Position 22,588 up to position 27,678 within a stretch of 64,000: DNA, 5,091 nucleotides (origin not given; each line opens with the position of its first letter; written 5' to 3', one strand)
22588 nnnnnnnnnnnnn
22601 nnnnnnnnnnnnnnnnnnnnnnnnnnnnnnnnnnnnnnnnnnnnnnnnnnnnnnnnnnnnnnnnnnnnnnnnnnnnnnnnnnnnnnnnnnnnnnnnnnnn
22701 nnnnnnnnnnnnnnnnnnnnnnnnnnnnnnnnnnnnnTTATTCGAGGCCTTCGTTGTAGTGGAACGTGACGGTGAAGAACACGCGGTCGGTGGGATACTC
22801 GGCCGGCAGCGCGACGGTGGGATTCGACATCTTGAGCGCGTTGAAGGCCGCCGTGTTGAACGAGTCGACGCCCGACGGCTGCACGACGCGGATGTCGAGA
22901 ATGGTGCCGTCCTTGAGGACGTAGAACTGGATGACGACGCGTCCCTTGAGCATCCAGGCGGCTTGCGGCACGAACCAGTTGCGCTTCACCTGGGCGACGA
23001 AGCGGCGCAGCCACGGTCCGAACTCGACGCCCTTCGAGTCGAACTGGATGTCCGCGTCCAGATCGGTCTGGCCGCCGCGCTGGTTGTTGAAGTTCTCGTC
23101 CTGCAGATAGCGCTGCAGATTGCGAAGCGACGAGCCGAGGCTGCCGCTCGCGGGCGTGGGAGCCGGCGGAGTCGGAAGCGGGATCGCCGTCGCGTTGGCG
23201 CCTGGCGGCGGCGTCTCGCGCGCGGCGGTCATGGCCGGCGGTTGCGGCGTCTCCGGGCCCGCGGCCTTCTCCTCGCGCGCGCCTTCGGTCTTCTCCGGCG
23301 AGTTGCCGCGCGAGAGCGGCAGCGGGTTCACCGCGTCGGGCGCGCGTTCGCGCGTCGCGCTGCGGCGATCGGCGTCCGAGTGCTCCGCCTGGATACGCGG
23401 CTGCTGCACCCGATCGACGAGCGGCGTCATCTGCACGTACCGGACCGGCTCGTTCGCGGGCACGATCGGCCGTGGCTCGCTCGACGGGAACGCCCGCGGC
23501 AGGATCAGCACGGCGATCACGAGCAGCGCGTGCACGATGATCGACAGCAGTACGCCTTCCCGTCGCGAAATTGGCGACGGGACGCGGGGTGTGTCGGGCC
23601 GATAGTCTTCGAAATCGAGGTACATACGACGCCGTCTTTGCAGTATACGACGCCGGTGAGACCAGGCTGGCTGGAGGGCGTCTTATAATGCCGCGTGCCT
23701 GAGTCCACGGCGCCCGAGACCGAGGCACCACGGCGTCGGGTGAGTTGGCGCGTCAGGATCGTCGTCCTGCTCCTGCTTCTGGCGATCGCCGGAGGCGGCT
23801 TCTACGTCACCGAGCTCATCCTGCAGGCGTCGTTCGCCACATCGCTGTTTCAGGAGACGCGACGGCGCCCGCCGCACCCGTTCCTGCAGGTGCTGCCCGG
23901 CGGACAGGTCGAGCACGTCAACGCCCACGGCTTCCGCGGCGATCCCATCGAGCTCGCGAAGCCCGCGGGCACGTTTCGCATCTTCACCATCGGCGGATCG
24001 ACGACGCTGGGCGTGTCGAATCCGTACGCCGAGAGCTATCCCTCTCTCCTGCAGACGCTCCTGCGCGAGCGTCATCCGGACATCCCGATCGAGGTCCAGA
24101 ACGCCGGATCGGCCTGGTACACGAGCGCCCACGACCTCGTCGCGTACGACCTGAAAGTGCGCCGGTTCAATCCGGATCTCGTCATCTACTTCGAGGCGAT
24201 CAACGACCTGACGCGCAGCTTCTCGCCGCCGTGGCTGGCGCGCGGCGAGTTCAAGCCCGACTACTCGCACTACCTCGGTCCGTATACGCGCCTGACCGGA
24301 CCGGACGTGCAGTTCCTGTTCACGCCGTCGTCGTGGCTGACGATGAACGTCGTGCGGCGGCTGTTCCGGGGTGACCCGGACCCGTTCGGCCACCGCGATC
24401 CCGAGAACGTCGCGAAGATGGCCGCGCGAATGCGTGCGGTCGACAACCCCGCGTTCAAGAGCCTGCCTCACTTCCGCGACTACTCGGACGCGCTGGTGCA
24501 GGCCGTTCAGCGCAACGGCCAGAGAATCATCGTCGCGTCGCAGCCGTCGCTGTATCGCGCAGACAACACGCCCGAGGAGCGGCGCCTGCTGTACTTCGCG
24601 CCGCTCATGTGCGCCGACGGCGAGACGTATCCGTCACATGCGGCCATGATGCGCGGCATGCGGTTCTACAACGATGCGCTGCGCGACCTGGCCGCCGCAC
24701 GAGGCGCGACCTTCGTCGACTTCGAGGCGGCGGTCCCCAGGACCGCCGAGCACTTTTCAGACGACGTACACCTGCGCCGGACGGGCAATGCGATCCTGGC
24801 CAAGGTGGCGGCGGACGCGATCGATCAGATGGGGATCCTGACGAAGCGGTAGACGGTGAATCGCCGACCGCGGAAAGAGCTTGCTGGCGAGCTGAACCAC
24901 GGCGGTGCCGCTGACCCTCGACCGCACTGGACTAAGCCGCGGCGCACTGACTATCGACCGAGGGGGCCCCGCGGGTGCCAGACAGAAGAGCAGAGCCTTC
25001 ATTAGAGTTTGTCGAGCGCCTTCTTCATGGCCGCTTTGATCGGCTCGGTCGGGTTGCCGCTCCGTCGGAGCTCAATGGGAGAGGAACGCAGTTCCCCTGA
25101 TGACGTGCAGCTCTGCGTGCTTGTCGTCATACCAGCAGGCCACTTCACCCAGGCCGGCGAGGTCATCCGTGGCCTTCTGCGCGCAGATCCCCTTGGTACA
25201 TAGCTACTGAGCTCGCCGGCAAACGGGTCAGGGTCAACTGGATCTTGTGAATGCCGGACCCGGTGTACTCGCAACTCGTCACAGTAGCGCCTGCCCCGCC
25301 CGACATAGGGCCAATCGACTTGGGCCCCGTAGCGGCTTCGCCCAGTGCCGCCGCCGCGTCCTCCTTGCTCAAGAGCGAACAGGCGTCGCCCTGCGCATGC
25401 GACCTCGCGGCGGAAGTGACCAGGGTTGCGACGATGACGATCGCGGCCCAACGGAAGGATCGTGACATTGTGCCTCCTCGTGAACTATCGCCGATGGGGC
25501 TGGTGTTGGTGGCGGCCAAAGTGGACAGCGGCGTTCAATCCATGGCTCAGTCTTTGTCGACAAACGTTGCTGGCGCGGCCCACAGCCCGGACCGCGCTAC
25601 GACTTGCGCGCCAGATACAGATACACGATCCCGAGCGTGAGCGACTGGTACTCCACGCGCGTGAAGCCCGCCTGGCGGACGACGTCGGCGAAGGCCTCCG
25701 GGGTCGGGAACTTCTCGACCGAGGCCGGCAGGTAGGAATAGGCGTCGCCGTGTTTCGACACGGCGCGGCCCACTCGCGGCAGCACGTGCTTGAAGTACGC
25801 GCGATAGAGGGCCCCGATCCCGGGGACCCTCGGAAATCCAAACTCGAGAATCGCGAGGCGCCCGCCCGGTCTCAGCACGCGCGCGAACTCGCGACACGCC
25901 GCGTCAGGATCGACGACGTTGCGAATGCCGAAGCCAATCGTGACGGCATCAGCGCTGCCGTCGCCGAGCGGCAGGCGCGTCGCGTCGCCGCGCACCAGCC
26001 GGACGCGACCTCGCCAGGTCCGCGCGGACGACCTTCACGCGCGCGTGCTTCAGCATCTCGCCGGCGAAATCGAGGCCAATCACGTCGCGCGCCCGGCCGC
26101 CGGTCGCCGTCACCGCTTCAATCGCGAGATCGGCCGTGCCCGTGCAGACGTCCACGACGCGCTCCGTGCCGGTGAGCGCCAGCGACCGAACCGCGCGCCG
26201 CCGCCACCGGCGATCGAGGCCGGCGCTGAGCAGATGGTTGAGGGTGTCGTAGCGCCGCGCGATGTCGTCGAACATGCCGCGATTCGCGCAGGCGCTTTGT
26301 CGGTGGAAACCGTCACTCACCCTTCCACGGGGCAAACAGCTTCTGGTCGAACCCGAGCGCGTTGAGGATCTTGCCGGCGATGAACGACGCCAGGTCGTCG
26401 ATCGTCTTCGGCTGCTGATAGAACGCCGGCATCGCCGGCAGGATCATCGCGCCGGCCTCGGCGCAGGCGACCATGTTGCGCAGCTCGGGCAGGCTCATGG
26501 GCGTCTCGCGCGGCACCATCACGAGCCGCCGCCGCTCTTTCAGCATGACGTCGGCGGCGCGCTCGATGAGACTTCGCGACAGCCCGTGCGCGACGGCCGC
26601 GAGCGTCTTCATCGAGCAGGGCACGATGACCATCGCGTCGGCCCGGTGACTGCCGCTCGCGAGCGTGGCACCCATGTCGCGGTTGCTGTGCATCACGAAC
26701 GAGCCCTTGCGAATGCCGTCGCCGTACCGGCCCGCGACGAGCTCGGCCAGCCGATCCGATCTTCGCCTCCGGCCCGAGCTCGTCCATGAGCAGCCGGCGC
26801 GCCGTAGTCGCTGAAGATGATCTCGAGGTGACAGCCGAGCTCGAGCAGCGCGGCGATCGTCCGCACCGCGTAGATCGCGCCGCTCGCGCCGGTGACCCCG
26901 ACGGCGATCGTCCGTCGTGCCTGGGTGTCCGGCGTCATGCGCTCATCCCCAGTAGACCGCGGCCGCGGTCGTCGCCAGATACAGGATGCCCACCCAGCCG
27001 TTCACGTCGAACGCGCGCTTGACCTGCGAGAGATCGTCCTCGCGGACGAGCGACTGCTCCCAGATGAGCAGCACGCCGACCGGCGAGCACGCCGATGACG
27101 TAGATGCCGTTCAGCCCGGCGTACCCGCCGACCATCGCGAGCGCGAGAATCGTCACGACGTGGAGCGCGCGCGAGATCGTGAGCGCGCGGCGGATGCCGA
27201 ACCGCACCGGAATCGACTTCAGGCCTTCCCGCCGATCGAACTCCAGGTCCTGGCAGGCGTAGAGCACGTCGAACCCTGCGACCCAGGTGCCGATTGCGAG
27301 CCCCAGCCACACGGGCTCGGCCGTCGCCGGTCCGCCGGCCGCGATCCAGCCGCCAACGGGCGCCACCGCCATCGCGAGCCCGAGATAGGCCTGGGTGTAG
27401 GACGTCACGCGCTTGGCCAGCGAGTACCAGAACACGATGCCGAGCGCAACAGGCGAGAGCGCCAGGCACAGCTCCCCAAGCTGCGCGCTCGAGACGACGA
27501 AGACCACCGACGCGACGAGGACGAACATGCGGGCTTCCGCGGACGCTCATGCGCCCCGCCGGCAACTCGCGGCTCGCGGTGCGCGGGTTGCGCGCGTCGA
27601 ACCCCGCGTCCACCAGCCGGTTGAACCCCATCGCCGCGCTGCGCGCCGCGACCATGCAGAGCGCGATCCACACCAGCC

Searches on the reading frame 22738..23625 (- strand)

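Call 61: search_protein_families(library=pfam, proteins=[window:22738-23625:-], max_evalue=0.001)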
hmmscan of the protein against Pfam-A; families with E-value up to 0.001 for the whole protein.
window:22738-23625:- (295 aa): 2 families
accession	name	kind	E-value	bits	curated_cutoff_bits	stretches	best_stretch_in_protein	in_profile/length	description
PF13103.11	TonB_2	-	1.2e-09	38.6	22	1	204-288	3-85/85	TonB C terminal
PF03544.19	TonB_C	-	7.5e-07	29.9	24.6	1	226-290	14-77/79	Gram-negative bacterial TonB protein C-terminal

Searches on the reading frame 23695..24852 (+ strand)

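Call 71: search_protein_families(library=pfam, proteins=[window:23695-24852:+], max_evalue=0.00001)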
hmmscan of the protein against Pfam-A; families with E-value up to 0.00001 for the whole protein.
window:23695-24852:+ (385 aa): 3 families
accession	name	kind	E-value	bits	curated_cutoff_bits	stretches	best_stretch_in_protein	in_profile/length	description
PF13472.12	Lipase_GDSL_2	-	6.7e-16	59.7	32.9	1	99-366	2-177/178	GDSL-like Lipase/Acylhydrolase family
PF00657.28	Lipase_GDSL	-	7.9e-07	29.9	23.6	0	96-179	1-96/208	GDSL-like Lipase/Acylhydrolase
PF25182.1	NonGDSL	-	1.1e-06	28.5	80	1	91-178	25-113/220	Non-GDSL lipase-like family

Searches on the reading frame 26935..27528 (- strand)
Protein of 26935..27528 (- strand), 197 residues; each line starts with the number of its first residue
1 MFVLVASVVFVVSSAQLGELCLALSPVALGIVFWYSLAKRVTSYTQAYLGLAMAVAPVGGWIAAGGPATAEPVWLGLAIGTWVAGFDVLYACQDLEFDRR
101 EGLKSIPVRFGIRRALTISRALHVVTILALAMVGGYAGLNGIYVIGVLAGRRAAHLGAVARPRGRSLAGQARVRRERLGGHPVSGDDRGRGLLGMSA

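Call 71: search_protein_families(library=pfam, proteins=[window:26935-27528:-], max_evalue=0.00001)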
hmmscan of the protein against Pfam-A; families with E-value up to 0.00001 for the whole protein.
window:26935-27528:- (197 aa): 1 family
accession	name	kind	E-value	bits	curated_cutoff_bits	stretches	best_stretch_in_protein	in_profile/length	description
PF01040.23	UbiA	-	1.3e-29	103.7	34.2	1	2-149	72-219/250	UbiA prenyltransferase family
